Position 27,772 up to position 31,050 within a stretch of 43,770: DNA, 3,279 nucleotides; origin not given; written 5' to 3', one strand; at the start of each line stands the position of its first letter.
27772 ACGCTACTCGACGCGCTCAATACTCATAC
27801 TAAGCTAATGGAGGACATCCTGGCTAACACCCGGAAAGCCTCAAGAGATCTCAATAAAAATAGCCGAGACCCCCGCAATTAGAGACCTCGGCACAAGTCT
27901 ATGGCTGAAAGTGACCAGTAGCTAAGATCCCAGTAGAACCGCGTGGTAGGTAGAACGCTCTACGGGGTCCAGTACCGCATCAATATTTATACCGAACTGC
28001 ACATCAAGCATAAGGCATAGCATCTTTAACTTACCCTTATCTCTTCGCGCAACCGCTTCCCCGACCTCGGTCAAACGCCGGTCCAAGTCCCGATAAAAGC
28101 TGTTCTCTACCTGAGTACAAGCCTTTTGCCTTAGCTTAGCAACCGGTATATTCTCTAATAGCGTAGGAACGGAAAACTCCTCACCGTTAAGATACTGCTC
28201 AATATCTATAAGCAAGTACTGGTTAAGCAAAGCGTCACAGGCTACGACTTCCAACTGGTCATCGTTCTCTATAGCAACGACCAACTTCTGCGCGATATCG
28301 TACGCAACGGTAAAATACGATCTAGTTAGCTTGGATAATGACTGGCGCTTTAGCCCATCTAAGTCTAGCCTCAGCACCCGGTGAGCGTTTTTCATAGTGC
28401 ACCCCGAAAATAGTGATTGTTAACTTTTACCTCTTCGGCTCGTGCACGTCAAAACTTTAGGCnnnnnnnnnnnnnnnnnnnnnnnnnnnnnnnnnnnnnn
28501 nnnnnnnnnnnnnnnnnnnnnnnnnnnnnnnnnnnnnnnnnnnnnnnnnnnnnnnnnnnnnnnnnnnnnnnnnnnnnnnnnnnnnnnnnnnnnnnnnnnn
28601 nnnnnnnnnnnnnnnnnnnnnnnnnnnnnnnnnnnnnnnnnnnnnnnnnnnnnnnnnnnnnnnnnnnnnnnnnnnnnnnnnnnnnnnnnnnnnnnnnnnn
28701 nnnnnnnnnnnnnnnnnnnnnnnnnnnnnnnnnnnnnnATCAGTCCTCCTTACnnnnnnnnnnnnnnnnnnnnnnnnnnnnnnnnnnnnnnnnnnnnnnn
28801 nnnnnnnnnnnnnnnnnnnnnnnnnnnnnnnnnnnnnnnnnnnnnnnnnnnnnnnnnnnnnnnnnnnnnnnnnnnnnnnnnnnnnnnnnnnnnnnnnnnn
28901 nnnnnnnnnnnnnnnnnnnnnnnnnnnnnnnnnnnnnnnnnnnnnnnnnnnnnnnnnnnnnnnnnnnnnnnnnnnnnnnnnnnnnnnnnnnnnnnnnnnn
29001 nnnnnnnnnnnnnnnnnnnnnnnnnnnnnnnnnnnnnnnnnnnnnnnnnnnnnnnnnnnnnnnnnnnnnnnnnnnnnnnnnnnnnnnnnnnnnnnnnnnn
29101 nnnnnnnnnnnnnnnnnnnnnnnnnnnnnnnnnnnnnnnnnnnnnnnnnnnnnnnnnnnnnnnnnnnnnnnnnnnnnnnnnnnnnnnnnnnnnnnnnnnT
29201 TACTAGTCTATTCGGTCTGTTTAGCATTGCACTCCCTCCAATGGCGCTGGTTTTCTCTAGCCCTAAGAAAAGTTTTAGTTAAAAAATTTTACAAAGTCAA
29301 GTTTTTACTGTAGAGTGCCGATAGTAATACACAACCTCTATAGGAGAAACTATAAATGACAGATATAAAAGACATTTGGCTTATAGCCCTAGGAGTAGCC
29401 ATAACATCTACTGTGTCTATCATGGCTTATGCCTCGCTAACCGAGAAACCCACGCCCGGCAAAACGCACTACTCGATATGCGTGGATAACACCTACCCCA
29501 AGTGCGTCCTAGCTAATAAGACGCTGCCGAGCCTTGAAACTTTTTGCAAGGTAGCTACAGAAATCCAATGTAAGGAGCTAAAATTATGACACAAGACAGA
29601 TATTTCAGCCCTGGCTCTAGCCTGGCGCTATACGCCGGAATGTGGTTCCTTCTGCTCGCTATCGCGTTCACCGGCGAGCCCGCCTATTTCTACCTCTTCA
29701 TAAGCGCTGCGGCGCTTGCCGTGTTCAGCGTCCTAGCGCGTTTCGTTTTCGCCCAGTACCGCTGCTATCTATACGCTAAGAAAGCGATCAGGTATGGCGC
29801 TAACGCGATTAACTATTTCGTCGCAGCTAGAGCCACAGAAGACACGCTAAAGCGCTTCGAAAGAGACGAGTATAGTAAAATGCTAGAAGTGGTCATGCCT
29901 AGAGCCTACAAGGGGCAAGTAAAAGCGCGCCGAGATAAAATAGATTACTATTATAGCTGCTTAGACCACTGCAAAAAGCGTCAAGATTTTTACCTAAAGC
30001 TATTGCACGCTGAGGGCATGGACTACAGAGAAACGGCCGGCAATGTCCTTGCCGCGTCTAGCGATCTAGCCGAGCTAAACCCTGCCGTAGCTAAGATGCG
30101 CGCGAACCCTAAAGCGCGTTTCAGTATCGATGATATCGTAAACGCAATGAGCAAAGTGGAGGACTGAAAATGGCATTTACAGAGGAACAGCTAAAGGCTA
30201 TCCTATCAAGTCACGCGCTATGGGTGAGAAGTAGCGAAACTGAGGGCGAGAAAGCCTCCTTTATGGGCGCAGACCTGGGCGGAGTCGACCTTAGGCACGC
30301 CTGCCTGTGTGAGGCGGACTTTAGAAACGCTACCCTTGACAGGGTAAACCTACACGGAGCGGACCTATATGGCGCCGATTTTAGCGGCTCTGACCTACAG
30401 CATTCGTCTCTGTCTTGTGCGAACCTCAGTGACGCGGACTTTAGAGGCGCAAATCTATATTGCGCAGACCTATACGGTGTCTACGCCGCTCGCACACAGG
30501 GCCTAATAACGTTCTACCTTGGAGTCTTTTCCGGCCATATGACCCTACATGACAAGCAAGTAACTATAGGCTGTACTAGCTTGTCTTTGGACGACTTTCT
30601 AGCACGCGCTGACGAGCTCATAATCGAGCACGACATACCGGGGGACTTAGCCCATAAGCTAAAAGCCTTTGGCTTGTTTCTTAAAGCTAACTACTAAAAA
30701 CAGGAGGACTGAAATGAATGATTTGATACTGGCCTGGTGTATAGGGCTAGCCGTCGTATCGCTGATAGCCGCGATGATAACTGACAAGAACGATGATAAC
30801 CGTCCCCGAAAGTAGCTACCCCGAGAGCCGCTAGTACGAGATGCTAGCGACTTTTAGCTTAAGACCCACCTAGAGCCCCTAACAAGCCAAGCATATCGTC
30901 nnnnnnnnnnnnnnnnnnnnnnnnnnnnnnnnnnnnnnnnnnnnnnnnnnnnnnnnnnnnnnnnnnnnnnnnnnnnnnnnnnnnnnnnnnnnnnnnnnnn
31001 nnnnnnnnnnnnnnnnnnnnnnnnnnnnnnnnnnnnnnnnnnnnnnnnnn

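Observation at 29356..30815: Operon pairing a pentapeptide-repeat protein with three membrane proteins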

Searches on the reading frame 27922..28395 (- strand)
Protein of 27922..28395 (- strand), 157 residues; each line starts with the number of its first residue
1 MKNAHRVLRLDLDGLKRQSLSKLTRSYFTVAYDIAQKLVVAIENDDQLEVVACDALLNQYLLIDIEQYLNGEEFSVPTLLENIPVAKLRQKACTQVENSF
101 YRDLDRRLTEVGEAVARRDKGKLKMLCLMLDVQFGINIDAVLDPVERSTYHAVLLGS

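Call 7: search_protein_families(library=pfam, proteins=[window:27922-28395:-], max_evalue=0.1)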
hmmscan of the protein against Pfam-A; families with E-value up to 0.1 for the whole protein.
window:27922-28395:- (157 aa): 1 family
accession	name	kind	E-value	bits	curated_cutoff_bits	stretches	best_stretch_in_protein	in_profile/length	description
PF04694.17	Corona_3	-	0.079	13.8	27.1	0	136-155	9-27/59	Coronavirus ORF3 protein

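Call 8: search_protein_families(library=phrogs, proteins=[window:27922-28395:-], max_evalue=0.1)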
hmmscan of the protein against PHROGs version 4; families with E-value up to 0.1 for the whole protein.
window:27922-28395:- (157 aa): 0 families

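Call 37: search_protein_families(library=padloc, proteins=[window:27922-28395:-], max_evalue=0.05)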
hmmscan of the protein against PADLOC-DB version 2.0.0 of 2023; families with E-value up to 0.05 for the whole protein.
window:27922-28395:- (157 aa): 0 families

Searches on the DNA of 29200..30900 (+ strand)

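Call 4: search_dna_similar(query=window:29200-30900:+, collection=phages, mode=distant)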
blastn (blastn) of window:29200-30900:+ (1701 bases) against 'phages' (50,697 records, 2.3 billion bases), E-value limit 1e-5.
No match.

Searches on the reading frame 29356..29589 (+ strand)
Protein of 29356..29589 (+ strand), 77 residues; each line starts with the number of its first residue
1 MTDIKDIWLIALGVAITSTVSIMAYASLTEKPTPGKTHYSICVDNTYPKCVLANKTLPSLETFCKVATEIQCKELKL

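Call 7: search_protein_families(library=pfam, proteins=[window:29356-29589:+], max_evalue=0.1)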
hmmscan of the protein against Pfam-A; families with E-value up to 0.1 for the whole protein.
window:29356-29589:+ (77 aa): 1 family
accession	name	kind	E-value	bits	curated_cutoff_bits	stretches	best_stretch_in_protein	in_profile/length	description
PF11914.13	DUF3432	-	0.055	14.2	26.7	1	18-67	16-68/98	Domain of unknown function (DUF3432)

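Call 8: search_protein_families(library=phrogs, proteins=[window:29356-29589:+], max_evalue=0.1)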
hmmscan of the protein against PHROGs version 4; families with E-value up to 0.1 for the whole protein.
window:29356-29589:+ (77 aa): 0 families

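Call 37: search_protein_families(library=padloc, proteins=[window:29356-29589:+], max_evalue=0.05)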
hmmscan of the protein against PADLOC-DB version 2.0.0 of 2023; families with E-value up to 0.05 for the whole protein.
window:29356-29589:+ (77 aa): 0 families

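Call 48: find_homologous_proteins(query=window:29356-29589:+, max_evalue=0.01)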
Query window:29356-29589:+ (77 aa): 9 proteins with E <= 0.01 among 9 candidates.
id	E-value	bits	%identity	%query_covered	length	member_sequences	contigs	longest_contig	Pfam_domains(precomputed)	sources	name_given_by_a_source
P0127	4.8e-44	165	100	100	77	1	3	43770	-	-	-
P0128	4.7e-27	111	68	97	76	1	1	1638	-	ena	-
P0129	6.5e-21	91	75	71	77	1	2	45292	-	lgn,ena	-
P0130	8.8e-21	91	63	88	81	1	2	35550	-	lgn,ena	-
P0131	5.5e-20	88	68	74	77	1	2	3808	-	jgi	jgi:hypothetical protein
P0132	8.8e-20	88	59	88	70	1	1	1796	-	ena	-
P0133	2.0e-19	87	62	88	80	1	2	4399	-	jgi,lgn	jgi:hypothetical protein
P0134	2.0e-18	83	82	57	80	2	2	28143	-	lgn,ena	-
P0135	4.7e-17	79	62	88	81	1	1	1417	-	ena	-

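Call 49: find_encoding_contigs(protein=P0130, flank=5000, max_places=3)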
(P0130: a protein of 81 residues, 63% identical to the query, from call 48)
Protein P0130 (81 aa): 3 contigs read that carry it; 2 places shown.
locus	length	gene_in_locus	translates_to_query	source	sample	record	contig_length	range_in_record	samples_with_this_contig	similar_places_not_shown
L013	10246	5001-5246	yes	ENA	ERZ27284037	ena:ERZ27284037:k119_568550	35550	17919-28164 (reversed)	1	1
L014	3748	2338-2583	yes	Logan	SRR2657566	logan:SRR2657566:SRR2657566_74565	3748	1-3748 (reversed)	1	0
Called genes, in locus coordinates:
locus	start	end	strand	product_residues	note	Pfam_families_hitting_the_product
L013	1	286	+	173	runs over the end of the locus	-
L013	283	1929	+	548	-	PF00270:DEAD, PF04851:ResIII, PF00271:Helicase_C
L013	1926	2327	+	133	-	PF05866:RusA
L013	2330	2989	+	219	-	-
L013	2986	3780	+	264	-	PF12684:DUF3799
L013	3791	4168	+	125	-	-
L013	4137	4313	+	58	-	-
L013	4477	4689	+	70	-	-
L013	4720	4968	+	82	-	-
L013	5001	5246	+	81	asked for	-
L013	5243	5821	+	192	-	-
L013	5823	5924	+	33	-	-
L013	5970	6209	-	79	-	-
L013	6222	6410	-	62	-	-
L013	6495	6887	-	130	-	-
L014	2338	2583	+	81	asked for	-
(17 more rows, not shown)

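Call 50: find_encoding_contigs(protein=P0134, flank=5000, max_places=3)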
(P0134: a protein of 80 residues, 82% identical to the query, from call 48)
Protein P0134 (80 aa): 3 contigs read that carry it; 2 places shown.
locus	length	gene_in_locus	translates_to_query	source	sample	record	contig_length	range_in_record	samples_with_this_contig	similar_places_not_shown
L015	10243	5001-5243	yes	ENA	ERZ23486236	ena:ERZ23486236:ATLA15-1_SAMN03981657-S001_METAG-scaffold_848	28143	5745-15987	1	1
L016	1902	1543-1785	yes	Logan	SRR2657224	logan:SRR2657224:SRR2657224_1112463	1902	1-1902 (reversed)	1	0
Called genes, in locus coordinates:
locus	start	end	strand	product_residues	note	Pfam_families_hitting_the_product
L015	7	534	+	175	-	-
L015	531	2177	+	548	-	PF00270:DEAD, PF04851:ResIII, PF00271:Helicase_C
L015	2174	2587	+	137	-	PF05866:RusA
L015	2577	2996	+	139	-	PF00805:Pentapeptide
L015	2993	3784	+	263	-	PF12684:DUF3799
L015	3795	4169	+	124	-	-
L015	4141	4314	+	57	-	-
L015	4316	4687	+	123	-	PF26948:DUF8296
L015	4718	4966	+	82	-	-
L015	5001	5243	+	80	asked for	-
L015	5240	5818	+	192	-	-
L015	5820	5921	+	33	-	-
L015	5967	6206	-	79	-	-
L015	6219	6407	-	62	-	-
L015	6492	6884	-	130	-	-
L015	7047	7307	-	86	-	-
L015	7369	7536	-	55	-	-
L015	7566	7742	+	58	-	-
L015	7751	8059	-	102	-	-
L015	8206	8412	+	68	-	-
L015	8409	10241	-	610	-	-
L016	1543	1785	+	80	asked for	-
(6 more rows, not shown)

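Call 51: find_encoding_contigs(protein=P0132, flank=3000, max_places=3)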
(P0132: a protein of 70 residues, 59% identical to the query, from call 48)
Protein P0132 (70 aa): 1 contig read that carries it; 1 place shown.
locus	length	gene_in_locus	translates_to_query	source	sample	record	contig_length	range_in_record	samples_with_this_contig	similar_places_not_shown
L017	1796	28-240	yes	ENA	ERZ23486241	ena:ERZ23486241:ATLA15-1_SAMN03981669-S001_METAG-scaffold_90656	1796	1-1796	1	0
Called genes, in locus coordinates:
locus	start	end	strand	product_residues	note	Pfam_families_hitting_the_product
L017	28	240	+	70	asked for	-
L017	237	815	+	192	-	-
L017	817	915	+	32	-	-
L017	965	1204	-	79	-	-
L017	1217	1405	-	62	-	-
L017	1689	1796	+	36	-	?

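Call 90: search_protein_families(library=phrogs, proteins=[L015:2577-2996:+], max_evalue=0.01)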
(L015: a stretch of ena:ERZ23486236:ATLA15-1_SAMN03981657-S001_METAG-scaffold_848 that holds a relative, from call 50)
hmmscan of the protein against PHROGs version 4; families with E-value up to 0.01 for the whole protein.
L015:2577-2996:+ (139 aa): 9 families
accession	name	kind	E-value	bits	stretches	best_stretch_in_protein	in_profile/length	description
phrog_7713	-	unknown function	2.7e-22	79.4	2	14-52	25-63/103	-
phrog_923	-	unknown function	9.8e-12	44.4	1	11-72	789-852/990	-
phrog_31567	-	unknown function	4.4e-11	44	1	44-109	43-108/151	-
phrog_31265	-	unknown function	2.3e-10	41.8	1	16-74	86-144/264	-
phrog_15350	-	unknown function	8.7e-10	39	1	18-72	153-207/494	-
phrog_30240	-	unknown function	1.4e-05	25.1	1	18-67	202-251/438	-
phrog_12514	-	unknown function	4.7e-05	23.9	1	16-77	186-247/287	-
phrog_37032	-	unknown function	0.0005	20.9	0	56-110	10-61/110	-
phrog_14525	-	unknown function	0.0014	20.1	1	23-76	18-70/89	-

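Call 98: search_solved_structures(query=window:29356-29589:+, max_evalue=5)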
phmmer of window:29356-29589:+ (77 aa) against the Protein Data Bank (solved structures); distinct sequences matched with E-value up to 5: 0.

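Call 103: search_protein_families(library=ncbifam, proteins=[window:29356-29589:+], max_evalue=0.1)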
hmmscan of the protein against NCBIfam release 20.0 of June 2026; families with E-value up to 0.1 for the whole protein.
window:29356-29589:+ (77 aa): 0 families

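Call 110: find_related_loci(query=A5, collection=metagenome_contigs, flank=3500)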
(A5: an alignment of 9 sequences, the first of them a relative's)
Query A5 (77 aa) in metagenome_contigs; peptide patterns used: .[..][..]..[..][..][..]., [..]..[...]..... (x = any residue, [..] = any of these).
91 stretches matched a pattern, but none encodes a relative of the query by tblastn (E <= 1e-3).

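Call 111: find_related_loci(query=A5, collection=viral_contigs, flank=3500)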
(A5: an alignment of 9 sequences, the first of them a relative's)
Query A5 (77 aa) in viral_contigs; peptide patterns used: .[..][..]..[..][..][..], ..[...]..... (x = any residue, [..] = any of these).
40 stretches matched a pattern, but none encodes a relative of the query by tblastn (E <= 1e-3).
